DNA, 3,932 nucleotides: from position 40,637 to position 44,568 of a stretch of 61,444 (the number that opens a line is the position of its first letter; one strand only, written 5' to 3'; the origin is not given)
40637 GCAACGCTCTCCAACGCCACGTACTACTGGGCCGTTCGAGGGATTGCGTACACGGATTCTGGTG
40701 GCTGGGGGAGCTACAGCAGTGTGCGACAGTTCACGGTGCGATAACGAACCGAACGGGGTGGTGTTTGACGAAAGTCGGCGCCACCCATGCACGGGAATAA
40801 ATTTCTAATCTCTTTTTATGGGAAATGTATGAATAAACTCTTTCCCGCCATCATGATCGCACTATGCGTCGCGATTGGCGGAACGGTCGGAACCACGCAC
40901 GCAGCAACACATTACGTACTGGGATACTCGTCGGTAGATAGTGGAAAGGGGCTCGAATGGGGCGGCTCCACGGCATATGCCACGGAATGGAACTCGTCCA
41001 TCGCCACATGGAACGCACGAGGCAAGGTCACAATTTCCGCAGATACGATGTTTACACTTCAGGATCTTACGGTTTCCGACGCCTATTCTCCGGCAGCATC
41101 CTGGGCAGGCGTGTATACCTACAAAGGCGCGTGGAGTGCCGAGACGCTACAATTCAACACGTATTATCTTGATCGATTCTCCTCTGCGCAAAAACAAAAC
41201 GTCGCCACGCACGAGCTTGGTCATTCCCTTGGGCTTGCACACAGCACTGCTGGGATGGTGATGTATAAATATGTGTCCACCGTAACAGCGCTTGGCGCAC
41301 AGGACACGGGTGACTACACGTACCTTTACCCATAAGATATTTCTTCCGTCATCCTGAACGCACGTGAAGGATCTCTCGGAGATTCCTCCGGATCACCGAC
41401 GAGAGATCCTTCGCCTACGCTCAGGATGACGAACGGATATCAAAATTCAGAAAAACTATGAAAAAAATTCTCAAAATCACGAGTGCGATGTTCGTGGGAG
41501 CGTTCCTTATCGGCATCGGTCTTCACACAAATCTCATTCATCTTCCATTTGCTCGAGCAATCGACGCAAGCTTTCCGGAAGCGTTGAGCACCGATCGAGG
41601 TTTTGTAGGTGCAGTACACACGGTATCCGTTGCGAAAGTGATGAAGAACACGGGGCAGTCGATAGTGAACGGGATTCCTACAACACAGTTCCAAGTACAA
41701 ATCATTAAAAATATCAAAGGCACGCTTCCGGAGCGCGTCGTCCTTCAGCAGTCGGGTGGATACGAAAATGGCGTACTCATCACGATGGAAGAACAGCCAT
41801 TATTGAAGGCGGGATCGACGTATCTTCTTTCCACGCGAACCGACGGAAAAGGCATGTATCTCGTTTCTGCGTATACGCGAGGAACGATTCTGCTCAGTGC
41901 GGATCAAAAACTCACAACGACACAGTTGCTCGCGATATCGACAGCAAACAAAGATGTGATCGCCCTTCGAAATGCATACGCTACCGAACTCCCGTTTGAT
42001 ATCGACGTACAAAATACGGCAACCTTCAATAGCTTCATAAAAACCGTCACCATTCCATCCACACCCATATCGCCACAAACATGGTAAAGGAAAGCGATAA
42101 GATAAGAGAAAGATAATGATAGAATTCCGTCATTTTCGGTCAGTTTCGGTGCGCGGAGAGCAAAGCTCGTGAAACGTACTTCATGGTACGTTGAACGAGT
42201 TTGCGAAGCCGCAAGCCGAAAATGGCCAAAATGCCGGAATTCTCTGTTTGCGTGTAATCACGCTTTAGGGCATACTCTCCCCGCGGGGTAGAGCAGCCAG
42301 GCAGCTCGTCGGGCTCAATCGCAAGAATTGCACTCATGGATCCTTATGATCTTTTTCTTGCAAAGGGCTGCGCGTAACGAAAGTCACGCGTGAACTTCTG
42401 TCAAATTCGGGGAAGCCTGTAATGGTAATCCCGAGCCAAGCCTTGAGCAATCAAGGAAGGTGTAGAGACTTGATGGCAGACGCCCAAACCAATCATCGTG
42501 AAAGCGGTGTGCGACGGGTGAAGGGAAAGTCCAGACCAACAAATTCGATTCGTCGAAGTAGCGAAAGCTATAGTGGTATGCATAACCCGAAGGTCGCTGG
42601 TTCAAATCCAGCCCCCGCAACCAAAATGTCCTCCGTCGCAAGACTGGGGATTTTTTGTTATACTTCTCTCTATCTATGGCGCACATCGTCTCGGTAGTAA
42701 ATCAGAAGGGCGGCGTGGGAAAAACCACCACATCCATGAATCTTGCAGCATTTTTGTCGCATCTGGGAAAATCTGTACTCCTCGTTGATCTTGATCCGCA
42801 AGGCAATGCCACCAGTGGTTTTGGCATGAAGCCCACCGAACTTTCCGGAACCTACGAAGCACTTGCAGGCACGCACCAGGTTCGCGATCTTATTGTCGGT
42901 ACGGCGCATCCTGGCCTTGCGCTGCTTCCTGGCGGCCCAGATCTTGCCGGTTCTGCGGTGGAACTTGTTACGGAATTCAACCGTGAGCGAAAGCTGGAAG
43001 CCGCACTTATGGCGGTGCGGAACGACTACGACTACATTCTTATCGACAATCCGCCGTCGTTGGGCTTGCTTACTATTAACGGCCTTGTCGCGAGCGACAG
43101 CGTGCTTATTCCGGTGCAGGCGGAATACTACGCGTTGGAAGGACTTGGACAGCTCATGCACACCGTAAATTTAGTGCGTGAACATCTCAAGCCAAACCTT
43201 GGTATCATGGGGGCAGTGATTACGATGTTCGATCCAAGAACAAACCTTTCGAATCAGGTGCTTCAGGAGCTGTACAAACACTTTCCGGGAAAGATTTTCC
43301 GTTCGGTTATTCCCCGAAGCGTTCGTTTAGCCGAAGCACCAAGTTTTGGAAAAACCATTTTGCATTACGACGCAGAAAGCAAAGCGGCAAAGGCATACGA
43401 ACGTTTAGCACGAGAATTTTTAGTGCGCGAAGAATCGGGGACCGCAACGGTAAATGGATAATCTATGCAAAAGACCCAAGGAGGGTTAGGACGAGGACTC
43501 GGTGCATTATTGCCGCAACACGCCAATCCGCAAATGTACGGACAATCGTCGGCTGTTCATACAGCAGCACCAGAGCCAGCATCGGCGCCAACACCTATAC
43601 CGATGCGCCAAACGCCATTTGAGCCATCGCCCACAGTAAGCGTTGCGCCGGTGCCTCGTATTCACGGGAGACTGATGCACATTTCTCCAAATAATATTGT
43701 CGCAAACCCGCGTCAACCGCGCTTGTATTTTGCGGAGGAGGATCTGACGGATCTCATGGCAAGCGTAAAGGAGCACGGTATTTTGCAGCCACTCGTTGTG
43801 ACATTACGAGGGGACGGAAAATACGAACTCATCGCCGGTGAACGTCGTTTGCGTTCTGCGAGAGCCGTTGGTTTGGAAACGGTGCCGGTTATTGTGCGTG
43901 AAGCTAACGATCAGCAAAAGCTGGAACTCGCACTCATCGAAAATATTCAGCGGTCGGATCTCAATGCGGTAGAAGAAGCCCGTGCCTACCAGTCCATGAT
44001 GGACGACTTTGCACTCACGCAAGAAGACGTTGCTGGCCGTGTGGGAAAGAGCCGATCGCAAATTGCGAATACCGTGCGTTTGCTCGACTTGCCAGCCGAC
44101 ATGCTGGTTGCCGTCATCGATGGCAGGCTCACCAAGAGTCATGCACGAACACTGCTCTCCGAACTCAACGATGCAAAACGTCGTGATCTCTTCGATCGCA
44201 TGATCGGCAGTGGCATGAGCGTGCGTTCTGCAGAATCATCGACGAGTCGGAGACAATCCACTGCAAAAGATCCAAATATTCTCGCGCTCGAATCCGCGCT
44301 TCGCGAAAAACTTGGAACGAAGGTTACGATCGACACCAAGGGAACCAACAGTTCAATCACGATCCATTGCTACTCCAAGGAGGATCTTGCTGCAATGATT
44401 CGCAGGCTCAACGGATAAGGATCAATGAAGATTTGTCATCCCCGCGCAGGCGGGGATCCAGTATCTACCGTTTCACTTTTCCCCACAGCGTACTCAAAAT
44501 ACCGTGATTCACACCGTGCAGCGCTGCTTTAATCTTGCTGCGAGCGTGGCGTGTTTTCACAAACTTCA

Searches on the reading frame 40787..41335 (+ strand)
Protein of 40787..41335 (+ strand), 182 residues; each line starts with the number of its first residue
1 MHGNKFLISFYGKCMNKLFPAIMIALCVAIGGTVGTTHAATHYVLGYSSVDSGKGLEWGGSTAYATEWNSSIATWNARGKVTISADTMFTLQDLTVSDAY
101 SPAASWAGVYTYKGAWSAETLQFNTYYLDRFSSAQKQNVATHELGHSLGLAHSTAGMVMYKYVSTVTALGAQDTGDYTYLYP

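Call 80: search_protein_families(library=pfam, proteins=[window:40787-41335:+], max_evalue=0.001)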
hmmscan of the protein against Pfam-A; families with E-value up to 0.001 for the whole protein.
window:40787-41335:+ (182 aa): 4 families
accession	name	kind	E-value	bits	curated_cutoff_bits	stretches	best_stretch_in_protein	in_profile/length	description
PF00413.30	Peptidase_M10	-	8e-08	32.7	24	1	79-173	86-150/159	Matrixin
PF13688.12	Reprolysin_5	-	0.00018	22.2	27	1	101-158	105-163/196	Metallo-peptidase family M12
PF05572.19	Peptidase_M43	-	0.0003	21.2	23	1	119-155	50-87/152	Pregnancy-associated plasma protein-A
PF13582.12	Reprolysin_3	-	0.00057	20.8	22.4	1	107-153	78-123/123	Metallo-peptidase family M12B Reprolysin-like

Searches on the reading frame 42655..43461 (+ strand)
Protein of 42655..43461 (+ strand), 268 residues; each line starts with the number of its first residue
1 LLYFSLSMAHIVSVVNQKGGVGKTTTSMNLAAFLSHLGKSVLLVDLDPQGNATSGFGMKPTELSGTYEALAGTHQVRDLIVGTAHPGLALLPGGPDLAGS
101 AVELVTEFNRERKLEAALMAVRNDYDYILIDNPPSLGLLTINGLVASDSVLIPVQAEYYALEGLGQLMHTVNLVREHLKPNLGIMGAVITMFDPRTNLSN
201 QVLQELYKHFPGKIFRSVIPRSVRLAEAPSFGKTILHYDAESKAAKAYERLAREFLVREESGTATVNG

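Call 80: search_protein_families(library=pfam, proteins=[window:42655-43461:+], max_evalue=0.001)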
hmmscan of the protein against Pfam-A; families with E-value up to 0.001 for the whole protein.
window:42655-43461:+ (268 aa): 8 families
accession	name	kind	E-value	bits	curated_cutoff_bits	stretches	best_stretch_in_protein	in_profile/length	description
PF13614.12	AAA_31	-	2.4e-59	200.7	27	1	10-184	2-177/177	AAA domain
PF01656.29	CbiA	-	1.8e-27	96.2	25.4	1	13-235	2-125/125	CobQ/CobB/MinD/ParA nucleotide binding domain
PF06564.18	CBP_BcsQ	-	5.2e-16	59.3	21.3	1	12-253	4-231/234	Cellulose biosynthesis protein BcsQ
PF10609.15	ParA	-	1.8e-12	47.6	27.1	1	8-52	2-46/246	NUBPL iron-transfer P-loop NTPase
PF09140.17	MipZ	-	2e-10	40.8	20.7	1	10-49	1-40/262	ATPase MipZ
PF00142.24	Fer4_NifH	-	4.3e-10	40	25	1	16-256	6-245/271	4Fe-4S iron sulfur cluster binding proteins, NifH/frxC family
PF02374.21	ArsA_ATPase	-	9.1e-08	32.1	24.3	1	15-57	6-48/305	Anion-transporting ATPase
PF07015.17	VirC1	-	0.00019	21.3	24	0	11-47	3-39/231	VirC1 protein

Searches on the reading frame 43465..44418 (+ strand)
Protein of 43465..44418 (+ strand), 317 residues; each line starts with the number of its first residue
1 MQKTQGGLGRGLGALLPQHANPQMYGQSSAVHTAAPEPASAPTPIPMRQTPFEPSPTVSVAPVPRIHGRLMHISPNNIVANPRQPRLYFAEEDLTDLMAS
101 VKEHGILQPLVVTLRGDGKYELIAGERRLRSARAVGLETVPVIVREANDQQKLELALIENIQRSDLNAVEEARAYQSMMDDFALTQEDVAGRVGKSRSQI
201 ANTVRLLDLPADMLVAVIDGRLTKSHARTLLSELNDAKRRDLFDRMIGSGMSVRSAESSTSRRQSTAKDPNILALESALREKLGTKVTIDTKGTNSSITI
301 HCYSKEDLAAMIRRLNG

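Call 80: search_protein_families(library=pfam, proteins=[window:43465-44418:+], max_evalue=0.001)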
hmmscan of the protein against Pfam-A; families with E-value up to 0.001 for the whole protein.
window:43465-44418:+ (317 aa): 3 families
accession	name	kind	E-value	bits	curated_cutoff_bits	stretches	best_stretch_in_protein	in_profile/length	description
PF02195.25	ParB_N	-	4.2e-31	107.3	26.3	1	70-162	3-95/95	ParB N-terminal domain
PF17762.8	HTH_ParB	-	1.3e-30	106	22.6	1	165-263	2-100/102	ParB HTH domain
PF23552.2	ParB_C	-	5.7e-06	26.1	23.8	1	268-315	1-49/50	ParB dimerisation domain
